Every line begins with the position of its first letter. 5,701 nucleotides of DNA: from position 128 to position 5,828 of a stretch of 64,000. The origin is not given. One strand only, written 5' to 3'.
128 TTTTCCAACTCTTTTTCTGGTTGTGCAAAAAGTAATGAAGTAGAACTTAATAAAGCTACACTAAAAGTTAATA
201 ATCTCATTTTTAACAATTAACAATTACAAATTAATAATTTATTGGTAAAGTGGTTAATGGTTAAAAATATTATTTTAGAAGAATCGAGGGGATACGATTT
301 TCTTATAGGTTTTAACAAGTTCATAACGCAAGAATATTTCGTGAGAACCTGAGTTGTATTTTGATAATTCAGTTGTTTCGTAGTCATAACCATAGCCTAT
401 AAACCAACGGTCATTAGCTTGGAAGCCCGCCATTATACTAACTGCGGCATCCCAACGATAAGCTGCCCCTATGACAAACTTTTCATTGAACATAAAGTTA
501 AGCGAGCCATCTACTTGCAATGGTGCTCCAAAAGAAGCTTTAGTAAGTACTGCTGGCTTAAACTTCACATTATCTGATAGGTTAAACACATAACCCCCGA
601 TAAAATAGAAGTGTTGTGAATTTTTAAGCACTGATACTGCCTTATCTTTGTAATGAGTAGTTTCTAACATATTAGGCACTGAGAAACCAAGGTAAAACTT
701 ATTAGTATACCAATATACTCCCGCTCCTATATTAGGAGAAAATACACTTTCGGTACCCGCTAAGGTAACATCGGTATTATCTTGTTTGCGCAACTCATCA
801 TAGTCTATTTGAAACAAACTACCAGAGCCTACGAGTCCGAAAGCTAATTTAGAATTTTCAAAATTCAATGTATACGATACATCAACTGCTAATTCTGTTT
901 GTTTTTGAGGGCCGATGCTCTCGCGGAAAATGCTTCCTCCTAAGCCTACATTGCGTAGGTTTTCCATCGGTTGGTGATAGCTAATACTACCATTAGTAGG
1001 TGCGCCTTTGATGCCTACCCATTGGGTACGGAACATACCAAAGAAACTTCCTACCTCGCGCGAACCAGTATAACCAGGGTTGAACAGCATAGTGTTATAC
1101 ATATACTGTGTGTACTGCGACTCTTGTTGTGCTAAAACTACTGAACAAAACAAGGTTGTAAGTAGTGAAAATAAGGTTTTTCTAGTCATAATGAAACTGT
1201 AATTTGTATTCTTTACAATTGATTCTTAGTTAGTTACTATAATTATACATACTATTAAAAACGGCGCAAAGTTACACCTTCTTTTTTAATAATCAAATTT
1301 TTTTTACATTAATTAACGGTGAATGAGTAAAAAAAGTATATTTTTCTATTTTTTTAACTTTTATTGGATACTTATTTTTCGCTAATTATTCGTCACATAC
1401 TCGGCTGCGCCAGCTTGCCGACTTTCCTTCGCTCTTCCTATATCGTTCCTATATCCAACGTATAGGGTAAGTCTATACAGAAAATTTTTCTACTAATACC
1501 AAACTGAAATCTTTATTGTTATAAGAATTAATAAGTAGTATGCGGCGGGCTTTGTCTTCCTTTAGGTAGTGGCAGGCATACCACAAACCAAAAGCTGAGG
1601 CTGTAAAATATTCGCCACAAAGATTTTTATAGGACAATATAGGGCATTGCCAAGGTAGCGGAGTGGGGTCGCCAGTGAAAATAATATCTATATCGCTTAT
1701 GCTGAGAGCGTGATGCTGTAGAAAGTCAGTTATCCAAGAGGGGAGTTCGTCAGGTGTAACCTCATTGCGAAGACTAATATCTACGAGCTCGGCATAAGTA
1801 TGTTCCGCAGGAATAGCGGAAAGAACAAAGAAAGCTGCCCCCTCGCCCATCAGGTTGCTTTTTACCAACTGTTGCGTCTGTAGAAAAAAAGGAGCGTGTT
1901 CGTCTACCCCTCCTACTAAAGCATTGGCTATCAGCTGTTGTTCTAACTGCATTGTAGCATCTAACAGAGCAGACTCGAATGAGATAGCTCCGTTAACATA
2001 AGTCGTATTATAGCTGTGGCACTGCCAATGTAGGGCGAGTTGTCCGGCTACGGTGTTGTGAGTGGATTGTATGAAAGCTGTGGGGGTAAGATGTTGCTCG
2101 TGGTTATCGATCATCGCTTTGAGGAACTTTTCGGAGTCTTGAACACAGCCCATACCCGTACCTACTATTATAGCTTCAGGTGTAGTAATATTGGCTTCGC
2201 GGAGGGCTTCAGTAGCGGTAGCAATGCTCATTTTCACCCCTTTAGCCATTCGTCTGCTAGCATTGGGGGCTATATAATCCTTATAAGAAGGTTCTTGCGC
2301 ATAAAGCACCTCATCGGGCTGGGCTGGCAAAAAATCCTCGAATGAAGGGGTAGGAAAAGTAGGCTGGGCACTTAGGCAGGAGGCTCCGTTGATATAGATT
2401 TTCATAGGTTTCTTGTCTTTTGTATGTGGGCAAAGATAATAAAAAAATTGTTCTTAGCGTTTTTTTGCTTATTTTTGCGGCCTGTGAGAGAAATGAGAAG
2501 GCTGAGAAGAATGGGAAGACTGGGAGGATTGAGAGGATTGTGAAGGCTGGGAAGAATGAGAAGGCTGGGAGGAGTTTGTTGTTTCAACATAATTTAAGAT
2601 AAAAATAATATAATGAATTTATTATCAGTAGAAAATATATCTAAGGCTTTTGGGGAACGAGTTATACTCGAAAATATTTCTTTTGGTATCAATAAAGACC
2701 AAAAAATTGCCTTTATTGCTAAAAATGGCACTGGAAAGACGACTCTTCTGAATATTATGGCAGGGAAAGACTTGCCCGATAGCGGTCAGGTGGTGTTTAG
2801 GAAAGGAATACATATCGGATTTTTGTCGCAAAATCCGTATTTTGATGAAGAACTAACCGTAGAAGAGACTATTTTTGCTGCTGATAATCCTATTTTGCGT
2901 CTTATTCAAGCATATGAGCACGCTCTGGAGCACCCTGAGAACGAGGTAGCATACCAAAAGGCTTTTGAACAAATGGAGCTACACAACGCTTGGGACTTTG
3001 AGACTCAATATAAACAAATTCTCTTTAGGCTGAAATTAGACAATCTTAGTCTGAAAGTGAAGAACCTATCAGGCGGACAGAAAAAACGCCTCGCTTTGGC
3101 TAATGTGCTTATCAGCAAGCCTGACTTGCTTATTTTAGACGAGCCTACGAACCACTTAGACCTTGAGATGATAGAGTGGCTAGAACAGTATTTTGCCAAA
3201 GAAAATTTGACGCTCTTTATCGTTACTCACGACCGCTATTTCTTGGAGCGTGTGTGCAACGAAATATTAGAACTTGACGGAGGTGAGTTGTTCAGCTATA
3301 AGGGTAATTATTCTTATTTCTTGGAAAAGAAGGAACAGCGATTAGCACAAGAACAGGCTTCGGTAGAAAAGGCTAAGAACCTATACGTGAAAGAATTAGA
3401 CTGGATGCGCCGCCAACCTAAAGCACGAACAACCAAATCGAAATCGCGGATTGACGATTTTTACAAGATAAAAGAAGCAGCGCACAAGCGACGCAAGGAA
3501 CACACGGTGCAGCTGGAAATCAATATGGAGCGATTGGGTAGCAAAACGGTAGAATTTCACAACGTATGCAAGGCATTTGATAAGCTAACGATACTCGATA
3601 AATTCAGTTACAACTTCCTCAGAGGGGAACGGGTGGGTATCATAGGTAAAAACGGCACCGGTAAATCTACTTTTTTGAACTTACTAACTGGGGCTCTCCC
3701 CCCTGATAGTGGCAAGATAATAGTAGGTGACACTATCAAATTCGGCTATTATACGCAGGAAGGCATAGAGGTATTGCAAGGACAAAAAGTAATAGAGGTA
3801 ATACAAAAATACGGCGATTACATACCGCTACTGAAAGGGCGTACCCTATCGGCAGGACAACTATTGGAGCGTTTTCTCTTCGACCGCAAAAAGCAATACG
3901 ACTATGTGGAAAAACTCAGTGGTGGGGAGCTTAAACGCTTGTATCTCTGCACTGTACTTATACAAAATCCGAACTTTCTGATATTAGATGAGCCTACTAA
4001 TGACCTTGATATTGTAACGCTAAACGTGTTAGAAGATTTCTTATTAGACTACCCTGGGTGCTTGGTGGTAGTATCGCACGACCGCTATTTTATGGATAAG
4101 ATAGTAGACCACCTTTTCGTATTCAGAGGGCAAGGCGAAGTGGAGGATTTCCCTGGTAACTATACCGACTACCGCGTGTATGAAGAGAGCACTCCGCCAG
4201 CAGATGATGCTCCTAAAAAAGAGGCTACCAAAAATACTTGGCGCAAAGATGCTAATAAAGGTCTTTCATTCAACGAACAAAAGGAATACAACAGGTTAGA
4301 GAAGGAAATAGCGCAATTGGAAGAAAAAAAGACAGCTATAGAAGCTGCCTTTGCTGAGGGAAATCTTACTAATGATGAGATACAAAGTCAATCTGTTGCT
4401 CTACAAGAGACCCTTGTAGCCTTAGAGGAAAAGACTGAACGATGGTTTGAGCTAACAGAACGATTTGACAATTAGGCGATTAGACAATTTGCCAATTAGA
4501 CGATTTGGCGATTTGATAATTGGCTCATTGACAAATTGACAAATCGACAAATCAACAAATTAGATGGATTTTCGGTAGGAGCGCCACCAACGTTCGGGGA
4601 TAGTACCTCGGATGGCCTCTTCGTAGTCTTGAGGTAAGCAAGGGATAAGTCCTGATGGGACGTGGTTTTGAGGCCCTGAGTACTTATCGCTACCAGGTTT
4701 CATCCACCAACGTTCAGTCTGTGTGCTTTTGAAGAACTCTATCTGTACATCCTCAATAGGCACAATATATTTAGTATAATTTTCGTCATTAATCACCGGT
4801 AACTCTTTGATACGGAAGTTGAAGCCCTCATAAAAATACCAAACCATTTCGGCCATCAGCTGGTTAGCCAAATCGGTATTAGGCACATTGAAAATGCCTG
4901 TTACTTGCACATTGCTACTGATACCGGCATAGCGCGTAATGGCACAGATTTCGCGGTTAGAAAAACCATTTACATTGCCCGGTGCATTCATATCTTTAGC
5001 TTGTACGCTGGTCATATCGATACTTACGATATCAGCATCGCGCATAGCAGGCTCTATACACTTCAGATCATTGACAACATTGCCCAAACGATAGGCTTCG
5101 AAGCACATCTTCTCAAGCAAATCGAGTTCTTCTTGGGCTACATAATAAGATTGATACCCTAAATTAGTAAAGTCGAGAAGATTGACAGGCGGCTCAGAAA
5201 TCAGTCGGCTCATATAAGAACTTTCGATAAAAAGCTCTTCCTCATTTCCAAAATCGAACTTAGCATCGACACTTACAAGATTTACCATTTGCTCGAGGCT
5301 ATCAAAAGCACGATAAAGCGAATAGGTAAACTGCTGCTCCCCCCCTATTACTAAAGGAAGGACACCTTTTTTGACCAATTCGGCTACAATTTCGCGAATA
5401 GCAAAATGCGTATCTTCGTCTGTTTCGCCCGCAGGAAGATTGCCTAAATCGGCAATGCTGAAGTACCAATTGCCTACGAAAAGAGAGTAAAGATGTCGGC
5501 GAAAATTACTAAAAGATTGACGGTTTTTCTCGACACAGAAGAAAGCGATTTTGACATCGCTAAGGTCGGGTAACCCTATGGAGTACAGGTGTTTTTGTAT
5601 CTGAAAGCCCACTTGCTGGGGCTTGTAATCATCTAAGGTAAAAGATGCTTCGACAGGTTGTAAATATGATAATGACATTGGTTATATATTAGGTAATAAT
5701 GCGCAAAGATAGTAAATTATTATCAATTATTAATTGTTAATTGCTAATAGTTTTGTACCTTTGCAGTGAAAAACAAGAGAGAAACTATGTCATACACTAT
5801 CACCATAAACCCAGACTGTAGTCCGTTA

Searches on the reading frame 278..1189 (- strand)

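Call 75: search_protein_families(library=pfam, proteins=[window:278-1189:-], max_evalue=0.00001)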
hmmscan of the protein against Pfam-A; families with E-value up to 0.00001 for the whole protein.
window:278-1189:- (304 aa): 1 family
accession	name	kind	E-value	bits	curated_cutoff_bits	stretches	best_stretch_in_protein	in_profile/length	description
PF11751.14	PorP_SprF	-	6.6e-86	288.7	22.3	1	19-289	2-273/273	Type IX secretion system membrane protein PorP/SprF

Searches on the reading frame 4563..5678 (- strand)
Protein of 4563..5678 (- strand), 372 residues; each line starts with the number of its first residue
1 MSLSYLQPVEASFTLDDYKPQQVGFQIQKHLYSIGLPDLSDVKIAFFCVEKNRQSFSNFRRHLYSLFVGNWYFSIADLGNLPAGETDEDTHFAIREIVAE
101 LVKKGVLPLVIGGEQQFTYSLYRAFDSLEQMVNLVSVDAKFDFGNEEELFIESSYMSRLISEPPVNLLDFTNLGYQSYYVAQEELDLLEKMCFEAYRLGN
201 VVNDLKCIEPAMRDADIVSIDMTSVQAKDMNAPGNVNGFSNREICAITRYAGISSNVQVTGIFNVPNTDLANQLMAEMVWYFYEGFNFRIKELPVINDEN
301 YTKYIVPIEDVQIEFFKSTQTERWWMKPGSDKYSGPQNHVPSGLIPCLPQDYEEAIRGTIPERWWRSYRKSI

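Call 75: search_protein_families(library=pfam, proteins=[window:4563-5678:-], max_evalue=0.00001)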
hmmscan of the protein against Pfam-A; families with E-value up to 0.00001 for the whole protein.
window:4563-5678:- (372 aa): 1 family
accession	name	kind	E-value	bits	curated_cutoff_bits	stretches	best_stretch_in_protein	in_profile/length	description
PF00491.26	Arginase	-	2.3e-12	47.4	22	1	72-251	50-242/280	Arginase family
